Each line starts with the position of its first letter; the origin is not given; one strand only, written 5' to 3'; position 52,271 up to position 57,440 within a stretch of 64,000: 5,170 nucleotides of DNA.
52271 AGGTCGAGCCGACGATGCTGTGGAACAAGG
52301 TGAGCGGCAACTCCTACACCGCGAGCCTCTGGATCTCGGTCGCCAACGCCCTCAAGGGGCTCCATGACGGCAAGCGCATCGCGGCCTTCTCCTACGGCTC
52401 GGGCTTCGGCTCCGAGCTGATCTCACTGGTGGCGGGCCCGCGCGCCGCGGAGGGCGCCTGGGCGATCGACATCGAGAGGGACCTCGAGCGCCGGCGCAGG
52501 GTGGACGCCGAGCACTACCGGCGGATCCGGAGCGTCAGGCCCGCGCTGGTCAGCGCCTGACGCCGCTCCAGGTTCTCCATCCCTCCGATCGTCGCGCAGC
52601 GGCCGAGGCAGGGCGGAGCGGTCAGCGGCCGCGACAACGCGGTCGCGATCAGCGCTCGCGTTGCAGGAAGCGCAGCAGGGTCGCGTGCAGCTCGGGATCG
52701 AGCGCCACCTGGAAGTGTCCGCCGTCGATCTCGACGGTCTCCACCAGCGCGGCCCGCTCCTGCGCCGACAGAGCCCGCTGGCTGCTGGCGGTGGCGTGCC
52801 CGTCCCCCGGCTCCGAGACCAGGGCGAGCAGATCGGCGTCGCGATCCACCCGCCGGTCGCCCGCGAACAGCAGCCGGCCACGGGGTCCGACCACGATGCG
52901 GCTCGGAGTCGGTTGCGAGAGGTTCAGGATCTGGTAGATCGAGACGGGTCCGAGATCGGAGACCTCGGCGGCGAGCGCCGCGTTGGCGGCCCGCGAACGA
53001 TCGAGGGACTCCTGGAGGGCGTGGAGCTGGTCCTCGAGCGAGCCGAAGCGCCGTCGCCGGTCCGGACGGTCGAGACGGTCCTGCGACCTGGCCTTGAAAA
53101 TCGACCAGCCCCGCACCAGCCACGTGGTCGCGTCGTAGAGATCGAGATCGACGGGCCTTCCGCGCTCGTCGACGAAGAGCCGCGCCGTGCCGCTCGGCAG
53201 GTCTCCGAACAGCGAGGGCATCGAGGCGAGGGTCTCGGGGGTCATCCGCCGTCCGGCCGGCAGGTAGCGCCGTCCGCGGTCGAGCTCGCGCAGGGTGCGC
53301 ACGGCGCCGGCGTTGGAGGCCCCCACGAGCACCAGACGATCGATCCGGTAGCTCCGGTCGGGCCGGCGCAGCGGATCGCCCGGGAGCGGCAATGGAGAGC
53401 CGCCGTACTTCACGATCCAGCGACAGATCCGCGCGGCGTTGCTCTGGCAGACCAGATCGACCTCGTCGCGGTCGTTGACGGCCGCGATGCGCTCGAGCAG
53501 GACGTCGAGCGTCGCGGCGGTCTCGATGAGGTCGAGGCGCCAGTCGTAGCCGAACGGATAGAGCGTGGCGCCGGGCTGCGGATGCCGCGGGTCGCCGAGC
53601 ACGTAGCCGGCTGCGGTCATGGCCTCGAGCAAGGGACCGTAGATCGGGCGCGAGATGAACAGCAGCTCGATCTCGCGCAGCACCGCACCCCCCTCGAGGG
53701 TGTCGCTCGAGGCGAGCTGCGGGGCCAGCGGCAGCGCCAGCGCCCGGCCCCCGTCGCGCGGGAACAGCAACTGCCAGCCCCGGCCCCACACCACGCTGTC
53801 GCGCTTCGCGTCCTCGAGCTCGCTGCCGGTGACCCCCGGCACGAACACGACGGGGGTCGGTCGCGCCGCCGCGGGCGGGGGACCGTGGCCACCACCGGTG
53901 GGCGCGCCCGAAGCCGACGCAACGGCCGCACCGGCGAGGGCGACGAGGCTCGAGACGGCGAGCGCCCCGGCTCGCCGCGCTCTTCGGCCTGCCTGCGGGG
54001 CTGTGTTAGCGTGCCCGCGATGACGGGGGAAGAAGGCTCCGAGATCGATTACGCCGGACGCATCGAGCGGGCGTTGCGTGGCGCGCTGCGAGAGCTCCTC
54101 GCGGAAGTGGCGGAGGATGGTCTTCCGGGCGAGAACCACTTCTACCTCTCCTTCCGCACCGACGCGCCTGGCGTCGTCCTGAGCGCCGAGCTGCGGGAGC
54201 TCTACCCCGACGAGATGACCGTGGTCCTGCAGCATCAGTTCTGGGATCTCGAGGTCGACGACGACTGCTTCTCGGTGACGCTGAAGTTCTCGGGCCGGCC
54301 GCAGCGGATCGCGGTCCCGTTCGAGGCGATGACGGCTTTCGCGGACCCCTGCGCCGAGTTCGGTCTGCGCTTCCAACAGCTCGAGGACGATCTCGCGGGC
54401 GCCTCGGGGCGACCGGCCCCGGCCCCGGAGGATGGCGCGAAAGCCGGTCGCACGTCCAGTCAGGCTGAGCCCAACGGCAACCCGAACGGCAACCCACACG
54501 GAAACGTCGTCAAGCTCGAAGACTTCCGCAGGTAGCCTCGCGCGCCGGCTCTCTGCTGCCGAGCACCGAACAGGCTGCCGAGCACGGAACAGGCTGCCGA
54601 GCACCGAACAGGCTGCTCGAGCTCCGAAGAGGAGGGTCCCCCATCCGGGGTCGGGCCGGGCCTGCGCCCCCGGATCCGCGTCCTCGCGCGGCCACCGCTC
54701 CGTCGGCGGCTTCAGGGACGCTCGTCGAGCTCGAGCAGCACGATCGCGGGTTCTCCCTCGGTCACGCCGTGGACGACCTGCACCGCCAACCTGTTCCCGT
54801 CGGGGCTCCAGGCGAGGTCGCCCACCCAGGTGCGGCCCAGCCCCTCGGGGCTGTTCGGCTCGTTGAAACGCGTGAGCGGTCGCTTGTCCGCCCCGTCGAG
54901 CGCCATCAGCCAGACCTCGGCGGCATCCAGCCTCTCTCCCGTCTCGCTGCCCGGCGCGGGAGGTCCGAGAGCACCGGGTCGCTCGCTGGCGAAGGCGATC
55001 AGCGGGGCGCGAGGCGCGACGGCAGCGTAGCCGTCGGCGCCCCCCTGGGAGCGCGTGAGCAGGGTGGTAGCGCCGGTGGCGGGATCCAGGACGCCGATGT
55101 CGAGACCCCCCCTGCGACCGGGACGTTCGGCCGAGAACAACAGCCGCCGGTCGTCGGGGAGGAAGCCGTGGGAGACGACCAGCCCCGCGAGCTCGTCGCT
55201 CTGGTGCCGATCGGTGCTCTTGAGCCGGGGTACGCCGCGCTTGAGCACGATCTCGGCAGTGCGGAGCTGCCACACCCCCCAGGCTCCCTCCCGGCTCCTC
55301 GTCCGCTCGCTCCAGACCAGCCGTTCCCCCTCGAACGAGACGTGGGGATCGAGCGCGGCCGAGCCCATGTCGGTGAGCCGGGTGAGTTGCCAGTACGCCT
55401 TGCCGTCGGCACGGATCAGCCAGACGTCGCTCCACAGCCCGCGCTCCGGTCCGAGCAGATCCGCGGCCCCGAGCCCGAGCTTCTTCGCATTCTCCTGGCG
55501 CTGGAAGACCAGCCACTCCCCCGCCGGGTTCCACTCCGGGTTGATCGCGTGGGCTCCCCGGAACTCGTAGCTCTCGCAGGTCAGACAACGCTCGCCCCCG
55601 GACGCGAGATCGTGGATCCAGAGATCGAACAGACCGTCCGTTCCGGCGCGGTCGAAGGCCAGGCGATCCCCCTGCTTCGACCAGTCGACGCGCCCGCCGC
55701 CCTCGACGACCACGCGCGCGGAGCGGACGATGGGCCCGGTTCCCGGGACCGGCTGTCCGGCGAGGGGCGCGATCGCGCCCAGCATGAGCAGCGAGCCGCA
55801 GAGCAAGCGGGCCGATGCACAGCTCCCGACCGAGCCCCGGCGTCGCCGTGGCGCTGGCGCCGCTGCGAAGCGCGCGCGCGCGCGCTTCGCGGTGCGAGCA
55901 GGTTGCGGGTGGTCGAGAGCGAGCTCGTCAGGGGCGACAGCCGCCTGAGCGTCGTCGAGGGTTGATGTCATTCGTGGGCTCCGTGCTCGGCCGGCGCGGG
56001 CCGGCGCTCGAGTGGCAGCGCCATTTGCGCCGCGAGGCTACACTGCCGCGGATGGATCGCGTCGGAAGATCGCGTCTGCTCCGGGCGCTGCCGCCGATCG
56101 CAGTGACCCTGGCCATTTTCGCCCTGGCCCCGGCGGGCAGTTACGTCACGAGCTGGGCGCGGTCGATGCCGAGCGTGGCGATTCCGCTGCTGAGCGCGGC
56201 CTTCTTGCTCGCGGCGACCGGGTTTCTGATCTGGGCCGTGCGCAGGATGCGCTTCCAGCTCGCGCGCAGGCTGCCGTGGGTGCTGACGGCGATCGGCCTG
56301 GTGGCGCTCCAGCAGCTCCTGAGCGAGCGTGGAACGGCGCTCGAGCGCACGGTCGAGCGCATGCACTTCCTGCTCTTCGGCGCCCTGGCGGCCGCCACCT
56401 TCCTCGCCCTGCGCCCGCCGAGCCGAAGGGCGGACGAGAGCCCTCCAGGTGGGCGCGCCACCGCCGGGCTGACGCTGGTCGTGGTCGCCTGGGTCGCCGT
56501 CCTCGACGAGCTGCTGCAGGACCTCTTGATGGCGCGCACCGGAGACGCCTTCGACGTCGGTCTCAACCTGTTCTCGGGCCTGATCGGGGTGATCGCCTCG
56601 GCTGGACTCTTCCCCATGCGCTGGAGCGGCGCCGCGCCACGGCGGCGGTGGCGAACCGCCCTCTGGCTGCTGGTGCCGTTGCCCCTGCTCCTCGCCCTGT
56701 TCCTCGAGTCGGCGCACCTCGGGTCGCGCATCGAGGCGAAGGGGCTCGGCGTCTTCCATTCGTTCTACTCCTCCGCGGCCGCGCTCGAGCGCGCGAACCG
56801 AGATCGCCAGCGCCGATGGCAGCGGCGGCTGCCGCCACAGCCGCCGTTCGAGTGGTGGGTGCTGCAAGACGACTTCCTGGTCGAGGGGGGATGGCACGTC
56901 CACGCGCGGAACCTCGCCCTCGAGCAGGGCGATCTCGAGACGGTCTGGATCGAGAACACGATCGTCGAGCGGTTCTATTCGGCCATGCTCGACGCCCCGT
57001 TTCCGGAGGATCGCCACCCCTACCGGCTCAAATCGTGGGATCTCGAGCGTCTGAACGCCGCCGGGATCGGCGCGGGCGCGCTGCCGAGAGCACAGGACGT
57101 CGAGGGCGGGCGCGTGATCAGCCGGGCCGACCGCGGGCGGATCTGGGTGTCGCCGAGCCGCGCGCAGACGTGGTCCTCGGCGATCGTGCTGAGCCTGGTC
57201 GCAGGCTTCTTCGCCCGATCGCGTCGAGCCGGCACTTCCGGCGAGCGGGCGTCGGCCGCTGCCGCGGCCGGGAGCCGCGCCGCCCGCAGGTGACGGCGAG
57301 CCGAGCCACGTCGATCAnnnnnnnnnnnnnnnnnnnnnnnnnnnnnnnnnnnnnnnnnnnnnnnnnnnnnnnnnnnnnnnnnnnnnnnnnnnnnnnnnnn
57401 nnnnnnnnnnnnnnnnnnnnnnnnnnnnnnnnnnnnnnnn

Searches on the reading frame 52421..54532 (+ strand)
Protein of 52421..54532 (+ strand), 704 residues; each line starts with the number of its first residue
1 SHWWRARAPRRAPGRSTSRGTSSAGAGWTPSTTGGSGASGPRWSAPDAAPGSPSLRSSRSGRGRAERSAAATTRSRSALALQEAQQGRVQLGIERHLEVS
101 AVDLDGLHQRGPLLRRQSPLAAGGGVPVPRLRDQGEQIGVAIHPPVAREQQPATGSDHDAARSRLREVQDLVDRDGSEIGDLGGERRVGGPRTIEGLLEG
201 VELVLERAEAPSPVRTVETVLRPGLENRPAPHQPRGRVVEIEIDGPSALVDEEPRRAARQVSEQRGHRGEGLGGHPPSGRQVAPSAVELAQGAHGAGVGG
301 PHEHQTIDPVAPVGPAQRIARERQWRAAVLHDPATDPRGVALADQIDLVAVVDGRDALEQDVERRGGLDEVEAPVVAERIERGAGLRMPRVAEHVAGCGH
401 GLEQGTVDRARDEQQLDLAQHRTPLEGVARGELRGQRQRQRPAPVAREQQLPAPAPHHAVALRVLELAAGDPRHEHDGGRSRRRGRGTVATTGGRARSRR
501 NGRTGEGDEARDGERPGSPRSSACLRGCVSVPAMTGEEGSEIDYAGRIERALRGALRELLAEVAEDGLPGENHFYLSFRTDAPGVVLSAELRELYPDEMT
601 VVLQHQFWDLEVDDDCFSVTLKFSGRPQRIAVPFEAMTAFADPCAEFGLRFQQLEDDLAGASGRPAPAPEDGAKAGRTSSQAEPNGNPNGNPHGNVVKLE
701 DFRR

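Call 58: search_protein_families(library=pfam, proteins=[window:52421-54532:+], max_evalue=0.00001)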
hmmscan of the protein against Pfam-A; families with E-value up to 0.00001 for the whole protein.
window:52421-54532:+ (704 aa): 1 family
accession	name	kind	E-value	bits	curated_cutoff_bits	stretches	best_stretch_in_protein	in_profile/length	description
PF04386.18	SspB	-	6.4e-41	140.4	27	1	548-698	3-156/156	Stringent starvation protein B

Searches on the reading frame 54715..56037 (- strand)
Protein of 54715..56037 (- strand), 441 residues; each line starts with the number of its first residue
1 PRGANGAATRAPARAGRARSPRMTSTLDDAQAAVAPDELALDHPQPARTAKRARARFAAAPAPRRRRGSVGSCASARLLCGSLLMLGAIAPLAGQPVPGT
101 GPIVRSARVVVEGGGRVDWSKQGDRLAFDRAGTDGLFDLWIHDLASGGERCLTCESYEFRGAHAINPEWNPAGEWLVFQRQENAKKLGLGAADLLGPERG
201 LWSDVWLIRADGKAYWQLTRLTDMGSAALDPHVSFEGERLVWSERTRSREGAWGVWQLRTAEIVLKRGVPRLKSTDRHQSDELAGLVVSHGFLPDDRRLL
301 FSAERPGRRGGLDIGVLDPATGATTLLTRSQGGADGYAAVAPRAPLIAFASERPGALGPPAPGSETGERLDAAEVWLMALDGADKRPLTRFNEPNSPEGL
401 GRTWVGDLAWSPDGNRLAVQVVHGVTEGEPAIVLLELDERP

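Call 58: search_protein_families(library=pfam, proteins=[window:54715-56037:-], max_evalue=0.00001)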
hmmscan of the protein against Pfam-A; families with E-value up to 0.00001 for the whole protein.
window:54715-56037:- (441 aa): 1 family
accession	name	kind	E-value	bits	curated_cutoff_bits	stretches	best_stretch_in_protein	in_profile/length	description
PF07676.18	PD40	-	2e-06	28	20.9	0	291-314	15-36/38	WD40-like Beta Propeller Repeat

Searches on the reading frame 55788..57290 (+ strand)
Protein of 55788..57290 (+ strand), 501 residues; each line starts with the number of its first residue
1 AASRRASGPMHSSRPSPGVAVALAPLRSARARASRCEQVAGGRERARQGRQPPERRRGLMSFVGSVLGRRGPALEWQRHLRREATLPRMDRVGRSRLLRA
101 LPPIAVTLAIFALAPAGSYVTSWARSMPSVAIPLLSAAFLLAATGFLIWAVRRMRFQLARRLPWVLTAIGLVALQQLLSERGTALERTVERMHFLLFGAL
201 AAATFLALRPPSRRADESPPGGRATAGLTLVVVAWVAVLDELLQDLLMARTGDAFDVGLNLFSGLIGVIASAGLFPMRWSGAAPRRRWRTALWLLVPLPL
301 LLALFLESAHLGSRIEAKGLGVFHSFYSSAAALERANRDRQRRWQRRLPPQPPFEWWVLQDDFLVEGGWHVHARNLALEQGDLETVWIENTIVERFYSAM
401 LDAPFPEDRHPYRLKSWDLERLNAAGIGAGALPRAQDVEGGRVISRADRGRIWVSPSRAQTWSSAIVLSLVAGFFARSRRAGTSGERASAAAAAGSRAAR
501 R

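Call 58: search_protein_families(library=pfam, proteins=[window:55788-57290:+], max_evalue=0.00001)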
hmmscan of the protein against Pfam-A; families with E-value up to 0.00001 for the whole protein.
window:55788-57290:+ (501 aa): 1 family
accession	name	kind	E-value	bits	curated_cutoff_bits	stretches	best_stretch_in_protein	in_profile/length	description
PF04892.17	VanZ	-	7.3e-06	27.1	30.1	0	192-270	60-121/126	VanZ like family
